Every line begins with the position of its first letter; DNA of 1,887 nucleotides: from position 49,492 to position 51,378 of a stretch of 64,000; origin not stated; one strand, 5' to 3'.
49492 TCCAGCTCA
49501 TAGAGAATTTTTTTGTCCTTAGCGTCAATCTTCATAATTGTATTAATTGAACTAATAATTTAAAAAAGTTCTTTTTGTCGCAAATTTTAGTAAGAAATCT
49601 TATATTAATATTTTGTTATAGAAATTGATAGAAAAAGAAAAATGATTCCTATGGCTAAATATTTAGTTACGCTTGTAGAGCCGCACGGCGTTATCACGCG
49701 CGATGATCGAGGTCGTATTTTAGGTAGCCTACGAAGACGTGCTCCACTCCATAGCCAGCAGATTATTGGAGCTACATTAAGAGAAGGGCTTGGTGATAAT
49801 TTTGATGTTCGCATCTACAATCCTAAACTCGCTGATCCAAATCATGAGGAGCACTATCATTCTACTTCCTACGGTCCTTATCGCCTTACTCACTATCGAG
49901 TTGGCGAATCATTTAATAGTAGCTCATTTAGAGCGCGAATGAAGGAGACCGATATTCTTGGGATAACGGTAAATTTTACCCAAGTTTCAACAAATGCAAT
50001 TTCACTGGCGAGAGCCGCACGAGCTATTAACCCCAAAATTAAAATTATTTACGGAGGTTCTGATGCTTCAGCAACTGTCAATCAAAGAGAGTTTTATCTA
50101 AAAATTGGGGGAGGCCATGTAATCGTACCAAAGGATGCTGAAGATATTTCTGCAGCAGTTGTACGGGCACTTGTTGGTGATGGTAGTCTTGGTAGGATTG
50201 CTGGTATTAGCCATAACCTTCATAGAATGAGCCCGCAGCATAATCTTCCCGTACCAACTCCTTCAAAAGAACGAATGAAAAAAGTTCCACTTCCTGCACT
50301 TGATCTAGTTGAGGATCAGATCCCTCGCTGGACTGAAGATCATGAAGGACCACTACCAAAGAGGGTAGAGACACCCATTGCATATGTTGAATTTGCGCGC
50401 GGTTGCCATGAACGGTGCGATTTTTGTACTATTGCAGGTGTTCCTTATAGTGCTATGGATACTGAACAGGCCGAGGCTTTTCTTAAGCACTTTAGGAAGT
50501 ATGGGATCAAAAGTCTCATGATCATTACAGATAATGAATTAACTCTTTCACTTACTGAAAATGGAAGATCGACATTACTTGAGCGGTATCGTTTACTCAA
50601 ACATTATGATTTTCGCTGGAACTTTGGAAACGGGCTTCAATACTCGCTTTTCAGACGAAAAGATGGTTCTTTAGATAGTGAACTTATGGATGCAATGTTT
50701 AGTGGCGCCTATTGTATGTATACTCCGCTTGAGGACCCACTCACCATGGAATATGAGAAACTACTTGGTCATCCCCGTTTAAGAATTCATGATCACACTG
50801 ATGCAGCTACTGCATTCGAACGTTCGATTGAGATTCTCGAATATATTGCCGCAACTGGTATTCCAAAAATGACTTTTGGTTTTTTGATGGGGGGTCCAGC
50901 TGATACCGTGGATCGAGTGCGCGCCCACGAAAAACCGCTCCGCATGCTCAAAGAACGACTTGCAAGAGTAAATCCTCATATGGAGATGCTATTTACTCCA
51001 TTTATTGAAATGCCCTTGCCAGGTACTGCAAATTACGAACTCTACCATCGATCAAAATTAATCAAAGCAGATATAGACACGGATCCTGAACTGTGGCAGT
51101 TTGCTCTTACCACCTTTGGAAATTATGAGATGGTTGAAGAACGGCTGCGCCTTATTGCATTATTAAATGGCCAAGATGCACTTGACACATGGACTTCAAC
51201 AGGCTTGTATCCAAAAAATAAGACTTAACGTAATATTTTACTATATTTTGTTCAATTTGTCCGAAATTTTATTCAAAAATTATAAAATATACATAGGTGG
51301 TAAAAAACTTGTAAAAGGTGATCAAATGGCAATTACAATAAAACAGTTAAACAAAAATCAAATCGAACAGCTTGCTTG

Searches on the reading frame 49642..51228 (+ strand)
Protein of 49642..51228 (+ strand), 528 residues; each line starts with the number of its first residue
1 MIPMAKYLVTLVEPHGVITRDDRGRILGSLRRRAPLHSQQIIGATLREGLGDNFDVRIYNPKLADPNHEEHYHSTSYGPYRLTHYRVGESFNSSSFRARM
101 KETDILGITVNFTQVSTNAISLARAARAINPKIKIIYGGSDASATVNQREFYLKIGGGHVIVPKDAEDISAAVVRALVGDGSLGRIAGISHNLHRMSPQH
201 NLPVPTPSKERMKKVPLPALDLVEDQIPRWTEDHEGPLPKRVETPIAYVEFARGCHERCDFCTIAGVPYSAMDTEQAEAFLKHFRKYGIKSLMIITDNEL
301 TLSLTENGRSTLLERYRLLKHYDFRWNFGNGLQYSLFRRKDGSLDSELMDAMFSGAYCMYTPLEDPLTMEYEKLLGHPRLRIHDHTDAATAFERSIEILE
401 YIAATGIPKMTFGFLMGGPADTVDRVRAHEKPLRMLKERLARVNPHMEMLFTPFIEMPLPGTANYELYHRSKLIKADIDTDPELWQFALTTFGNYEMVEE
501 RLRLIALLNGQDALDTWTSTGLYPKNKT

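Call 14: search_protein_families(library=pfam, proteins=[window:49642-51228:+], max_evalue=0.001)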
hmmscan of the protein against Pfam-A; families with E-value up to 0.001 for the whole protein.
window:49642-51228:+ (528 aa): 2 families
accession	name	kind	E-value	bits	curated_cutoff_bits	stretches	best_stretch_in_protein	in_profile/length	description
PF04055.27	Radical_SAM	-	4.3e-08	34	29.5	1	249-427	1-160/166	Radical SAM superfamily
PF02310.24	B12-binding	-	0.00027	21.2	32.1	1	98-169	47-116/121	B12 binding domain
